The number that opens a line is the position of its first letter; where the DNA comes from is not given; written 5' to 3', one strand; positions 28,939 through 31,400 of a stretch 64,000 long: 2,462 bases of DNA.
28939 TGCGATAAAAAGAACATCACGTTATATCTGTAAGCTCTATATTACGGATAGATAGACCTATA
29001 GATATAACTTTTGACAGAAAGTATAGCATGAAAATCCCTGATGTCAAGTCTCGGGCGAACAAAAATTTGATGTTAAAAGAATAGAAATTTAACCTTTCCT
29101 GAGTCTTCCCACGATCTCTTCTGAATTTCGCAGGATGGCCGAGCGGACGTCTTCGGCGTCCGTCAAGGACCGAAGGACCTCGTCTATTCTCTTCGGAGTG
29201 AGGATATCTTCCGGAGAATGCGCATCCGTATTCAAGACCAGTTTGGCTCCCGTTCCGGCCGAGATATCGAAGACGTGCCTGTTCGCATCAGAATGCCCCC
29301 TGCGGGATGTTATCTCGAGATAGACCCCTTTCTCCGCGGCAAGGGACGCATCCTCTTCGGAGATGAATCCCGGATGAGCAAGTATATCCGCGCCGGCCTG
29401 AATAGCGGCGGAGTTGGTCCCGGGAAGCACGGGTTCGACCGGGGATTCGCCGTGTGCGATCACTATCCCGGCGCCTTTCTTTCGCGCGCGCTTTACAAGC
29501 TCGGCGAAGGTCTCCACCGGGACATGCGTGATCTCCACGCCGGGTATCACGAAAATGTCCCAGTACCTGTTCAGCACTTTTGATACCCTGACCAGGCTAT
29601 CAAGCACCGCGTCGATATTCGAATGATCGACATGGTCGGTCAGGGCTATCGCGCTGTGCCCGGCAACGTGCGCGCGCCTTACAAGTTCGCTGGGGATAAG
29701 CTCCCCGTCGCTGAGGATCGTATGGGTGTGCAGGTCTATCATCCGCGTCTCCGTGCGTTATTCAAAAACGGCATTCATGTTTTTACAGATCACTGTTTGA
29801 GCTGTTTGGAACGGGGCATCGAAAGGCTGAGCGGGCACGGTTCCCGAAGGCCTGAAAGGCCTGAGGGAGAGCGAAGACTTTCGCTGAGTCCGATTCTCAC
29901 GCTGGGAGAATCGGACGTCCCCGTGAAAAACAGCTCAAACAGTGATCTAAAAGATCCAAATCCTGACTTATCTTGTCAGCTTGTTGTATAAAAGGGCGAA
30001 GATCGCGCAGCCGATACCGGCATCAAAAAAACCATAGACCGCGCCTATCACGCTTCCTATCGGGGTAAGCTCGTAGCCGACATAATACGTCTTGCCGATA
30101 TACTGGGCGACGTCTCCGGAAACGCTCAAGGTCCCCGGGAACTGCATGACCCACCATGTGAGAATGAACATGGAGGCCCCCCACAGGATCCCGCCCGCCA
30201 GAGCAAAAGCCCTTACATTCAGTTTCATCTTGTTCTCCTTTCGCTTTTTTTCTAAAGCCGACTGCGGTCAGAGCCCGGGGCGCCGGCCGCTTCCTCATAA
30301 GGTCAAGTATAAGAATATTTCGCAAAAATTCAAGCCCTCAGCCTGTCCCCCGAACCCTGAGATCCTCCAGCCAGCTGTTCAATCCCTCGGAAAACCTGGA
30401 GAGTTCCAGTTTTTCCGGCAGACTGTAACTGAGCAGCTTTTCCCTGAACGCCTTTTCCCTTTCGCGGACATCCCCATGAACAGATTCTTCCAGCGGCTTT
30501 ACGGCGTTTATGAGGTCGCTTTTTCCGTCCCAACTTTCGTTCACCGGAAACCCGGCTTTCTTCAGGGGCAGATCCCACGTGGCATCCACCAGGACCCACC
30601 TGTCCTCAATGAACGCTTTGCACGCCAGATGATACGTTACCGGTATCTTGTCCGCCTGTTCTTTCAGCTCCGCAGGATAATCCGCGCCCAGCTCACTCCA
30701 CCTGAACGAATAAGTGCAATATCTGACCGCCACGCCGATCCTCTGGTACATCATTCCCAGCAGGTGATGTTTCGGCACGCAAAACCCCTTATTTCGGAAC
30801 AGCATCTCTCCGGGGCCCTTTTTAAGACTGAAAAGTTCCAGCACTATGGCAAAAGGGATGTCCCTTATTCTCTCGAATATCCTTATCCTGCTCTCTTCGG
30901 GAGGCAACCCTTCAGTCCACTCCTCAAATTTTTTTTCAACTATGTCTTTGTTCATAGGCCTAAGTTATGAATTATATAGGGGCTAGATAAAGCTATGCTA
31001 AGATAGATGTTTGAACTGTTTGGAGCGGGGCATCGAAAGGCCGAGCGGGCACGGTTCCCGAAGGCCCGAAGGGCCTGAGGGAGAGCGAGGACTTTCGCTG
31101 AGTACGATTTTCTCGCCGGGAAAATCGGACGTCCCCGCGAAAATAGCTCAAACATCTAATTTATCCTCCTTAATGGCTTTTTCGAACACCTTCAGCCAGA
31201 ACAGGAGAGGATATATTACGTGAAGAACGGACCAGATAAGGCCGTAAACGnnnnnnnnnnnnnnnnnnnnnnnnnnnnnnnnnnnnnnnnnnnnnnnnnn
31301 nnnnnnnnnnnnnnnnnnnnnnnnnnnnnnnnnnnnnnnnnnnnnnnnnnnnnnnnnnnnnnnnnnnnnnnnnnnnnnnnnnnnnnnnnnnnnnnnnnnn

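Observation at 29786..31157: Two homologous ~160-bp palindromic structured elements with covarying base pairs (candidate novel ncRNA or MITE family)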

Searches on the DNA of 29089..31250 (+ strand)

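Call 10: search_rna_families(source=window, start=29700, end=31250, threshold=evalue, max_evalue=10, show_alignments=3)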
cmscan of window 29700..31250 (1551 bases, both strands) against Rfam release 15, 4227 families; matches with E-value up to 10: 6.
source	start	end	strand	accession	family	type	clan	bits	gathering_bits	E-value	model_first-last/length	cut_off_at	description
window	30906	30983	-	RF00160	snoZ159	Gene; snRNA; snoRNA; CD-box;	CL00065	18.4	39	3.5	1-86/86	no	Small nucleolar RNA Z159/U59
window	30378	30425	-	RF03217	mir-3167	Gene; miRNA;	-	18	86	5.8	1-59/59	no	mir-3167 microRNA precursor family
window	30957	30998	+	RF00158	SNORD82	Gene; snRNA; snoRNA; CD-box;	-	16.3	43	6.7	1-70/70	no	Small nucleolar RNA SNORD82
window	30574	30624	-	RF00239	mir-124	Gene; miRNA;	-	15.2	49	5.7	1-72/72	no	mir-124 microRNA precursor family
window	30902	30947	-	RF00612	SNORD75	Gene; snRNA; snoRNA; CD-box;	-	13.4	50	8.1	1-62/62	no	Small nucleolar RNA SNORD75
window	30328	30460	-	RF02204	WT1-AS_2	Gene; lncRNA;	-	13.3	45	10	1-137/137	no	WT1 antisense RNA conserved region 2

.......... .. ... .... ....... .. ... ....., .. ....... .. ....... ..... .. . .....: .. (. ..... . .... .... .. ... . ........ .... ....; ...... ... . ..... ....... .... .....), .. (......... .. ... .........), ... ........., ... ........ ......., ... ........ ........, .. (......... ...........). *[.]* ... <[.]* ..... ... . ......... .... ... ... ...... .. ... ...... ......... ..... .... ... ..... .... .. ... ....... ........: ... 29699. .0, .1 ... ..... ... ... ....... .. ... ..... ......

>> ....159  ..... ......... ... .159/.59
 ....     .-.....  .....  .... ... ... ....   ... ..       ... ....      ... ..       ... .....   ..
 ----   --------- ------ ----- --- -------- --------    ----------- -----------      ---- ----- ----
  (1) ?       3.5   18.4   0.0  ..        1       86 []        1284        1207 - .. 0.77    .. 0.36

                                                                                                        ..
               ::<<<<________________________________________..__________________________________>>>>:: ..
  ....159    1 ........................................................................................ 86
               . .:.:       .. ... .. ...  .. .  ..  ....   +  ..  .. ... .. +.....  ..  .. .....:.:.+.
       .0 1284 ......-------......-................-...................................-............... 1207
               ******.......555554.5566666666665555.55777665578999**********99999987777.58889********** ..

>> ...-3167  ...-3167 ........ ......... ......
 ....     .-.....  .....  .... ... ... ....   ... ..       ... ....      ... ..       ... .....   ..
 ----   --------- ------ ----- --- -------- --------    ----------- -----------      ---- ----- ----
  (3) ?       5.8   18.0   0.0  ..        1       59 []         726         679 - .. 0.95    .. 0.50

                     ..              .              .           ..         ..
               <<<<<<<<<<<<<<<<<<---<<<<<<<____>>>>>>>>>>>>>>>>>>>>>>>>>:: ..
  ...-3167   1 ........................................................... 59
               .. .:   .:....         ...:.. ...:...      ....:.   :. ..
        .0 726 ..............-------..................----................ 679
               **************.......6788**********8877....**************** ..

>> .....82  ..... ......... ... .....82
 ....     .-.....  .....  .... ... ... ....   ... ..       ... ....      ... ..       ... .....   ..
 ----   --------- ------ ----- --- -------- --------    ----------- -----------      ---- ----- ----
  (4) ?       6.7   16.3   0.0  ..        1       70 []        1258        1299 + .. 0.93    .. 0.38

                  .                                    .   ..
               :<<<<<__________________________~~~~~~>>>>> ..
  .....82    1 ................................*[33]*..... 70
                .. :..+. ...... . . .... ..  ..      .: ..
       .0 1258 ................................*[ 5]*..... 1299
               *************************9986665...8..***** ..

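Call 54: search_dna_similar(query=window:29787-29948:+, collection=plasmids, mode=distant, max_evalue=0.01, max_rows=10)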
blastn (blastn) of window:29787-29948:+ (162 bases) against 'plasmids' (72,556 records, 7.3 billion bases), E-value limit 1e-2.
No match.

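Call 55: search_dna_similar(query=window:29787-29948:+, collection=phages, mode=distant, max_evalue=0.01, max_rows=10)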
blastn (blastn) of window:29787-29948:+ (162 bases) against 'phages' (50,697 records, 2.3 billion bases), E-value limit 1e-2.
No match.
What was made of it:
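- Tried and rejected: No match (calls 54, 55).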

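Call 63: build_rna_model(alignment_id=A5, structure=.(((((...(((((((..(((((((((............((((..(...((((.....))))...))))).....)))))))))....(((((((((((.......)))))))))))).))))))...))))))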
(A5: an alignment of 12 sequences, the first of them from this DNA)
Model R1 built from alignment A5 (12 sequences, 133 columns); structure: as given.
model positions 129; base pairs 41; branch points 1; effective number of sequences 0.92; information 0.59 bits per position. Calibrated on 0.2 Mb of random sequence (short: E-values are rough).
structure used (alignment columns):
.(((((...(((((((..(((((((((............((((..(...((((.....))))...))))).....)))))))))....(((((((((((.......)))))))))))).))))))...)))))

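Call 64: search_with_rna_model(model_id=R1, source=window, filters=off, max_evalue=10)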
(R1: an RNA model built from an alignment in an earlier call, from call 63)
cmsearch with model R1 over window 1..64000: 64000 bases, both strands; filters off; matches with E-value up to 10: 14.
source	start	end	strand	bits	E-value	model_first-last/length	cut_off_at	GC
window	29802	29932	+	141.2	1.3e-29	1-129/129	no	0.59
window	31016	31145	+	128.4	9.7e-27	1-129/129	no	0.62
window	29803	29933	-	20.7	0.016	1-129/129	no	0.59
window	28620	28736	-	12.1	1.4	1-129/129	no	0.59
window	31102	31130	-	11.8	1.6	85-113/129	no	0.52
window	27246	27315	-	10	3.9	1-129/129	no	0.5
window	50683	50708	+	9.7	4.6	1-129/129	no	0.65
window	17427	17505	-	9.5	5.1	1-129/129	no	0.42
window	26430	26538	-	9.3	5.8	1-129/129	no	0.49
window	13741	13823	-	9.3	5.8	1-129/129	no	0.6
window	29114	29217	+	9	6.6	1-129/129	no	0.55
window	62694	62783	-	9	6.7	1-129/129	no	0.58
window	44732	44833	-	9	6.7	1-129/129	no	0.59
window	20736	20859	-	8.9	7.1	1-129/129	no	0.44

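Call 65: search_with_rna_model(model_id=R1, sources=[L035, L037, L038, L039, L040, L043, L044, L045, L047, L048, L049, L050, L055, L056, L057, L059, L060, window], max_evalue=1, make_alignment=true)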
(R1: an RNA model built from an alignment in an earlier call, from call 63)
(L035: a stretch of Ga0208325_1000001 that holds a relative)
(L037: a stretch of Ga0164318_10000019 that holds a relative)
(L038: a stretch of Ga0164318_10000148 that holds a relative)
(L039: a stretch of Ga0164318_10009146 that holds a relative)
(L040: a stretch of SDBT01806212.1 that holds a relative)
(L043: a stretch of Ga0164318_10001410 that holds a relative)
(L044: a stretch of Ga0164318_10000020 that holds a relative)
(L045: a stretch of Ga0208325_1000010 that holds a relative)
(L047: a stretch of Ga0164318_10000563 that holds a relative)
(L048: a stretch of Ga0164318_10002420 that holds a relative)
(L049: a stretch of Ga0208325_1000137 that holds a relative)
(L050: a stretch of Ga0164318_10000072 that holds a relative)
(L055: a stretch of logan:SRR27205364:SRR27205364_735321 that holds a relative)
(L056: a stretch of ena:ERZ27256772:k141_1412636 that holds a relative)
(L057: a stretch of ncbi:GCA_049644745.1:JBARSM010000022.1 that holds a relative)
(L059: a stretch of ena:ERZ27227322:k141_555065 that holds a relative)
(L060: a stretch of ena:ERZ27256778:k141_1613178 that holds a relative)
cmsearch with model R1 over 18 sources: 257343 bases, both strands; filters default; matches with E-value up to 1: 20.
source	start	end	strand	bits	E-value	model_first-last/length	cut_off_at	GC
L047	60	188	+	150.7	3.8e-31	1-129/129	no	0.61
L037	310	438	-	146.2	3.8e-30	1-129/129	no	0.61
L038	4316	4444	-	143.8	1.3e-29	1-129/129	no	0.64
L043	10807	10935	-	143.3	1.7e-29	1-129/129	no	0.63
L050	3110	3240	-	141.6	4.2e-29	1-129/129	no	0.63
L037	5666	5796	-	141.4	4.5e-29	1-129/129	no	0.6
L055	995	1125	-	141.2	5.1e-29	1-129/129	no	0.59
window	29802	29932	+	141.2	5.1e-29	1-129/129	no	0.59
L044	787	916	+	135.8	8.5e-28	1-129/129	no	0.62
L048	58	188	-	134.8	1.4e-27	1-129/129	no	0.6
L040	240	368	+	130.6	1.2e-26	1-129/129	no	0.56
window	31016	31145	+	128.4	3.8e-26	1-129/129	no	0.62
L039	3154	3283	-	116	2.4e-23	1-129/129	no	0.63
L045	6234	6357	+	105.3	6e-21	1-129/129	no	0.59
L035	6986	7109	-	104.3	1e-20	1-129/129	no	0.58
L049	1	108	+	101.5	4.3e-20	22-129/129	5'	0.59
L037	5913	6032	+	61.6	4.1e-11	1-129/129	no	0.55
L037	9909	10041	-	58.5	2e-10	1-129/129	no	0.56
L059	19563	19693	-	53.7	2.4e-09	1-129/129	no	0.5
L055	2192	2308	+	19.7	0.11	1-129/129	no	0.61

Alignment A6: 20 matches aligned to the model, 139 columns, each read 5' to 3' on its own strand. Consensus structure (alignment columns), stored with it:
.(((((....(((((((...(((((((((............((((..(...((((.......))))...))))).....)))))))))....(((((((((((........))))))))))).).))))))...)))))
